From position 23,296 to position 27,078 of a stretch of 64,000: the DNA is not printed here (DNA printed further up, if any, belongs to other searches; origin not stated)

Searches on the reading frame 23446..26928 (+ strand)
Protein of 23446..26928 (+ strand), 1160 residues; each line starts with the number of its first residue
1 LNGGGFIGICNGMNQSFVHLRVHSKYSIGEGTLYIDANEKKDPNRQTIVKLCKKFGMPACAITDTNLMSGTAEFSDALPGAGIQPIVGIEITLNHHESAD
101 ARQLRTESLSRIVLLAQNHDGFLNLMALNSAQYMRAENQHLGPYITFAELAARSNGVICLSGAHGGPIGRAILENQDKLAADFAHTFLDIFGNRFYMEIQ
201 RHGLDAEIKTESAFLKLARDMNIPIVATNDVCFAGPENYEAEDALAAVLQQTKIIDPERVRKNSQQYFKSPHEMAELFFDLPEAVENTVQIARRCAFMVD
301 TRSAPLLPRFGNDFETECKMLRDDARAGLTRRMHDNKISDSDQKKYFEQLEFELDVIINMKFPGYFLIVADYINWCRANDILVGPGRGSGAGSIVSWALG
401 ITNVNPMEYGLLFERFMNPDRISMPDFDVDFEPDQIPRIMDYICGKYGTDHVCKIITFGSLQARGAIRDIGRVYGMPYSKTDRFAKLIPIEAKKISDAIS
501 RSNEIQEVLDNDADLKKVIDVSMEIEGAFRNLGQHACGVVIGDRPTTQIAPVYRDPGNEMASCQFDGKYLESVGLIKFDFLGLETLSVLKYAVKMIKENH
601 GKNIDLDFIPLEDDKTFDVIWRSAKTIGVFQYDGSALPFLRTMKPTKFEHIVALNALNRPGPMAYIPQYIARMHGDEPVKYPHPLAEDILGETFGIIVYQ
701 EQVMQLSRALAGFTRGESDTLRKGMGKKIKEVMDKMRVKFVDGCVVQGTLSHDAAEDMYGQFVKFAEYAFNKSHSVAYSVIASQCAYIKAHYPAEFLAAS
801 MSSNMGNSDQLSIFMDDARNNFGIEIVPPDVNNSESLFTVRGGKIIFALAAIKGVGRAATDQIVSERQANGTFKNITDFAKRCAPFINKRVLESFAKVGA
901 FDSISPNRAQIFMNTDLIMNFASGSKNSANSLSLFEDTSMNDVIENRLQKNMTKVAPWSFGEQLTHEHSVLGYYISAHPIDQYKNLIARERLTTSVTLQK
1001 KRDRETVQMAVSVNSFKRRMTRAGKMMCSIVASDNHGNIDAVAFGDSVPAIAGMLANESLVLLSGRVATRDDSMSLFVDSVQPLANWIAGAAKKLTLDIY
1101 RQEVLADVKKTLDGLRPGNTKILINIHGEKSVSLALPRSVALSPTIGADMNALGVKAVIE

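Call 70: search_protein_families(library=pfam, proteins=[window:23446-26928:+], max_evalue=0.00001)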
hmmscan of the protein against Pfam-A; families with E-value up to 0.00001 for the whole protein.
window:23446-26928:+ (1160 aa): 5 families
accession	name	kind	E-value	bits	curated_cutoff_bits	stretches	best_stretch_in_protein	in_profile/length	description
PF07733.18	DNA_pol3_alpha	-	1.5e-90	303.7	23.9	1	320-582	2-260/260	Bacterial DNA polymerase III alpha NTPase domain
PF17657.6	DNA_pol3_finger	-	6.2e-53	179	22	1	585-746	1-164/166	Bacterial DNA polymerase III alpha subunit finger domain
PF02811.25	PHP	-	5.3e-32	111.8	26.4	1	19-202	1-164/164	PHP domain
PF14579.12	HHH_6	-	2.6e-28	98.5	25.6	1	823-910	1-89/90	Helix-hairpin-helix motif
PF01336.31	tRNA_anti-codon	-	3.5e-07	30.5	27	1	1017-1084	11-75/75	OB-fold nucleic acid binding domain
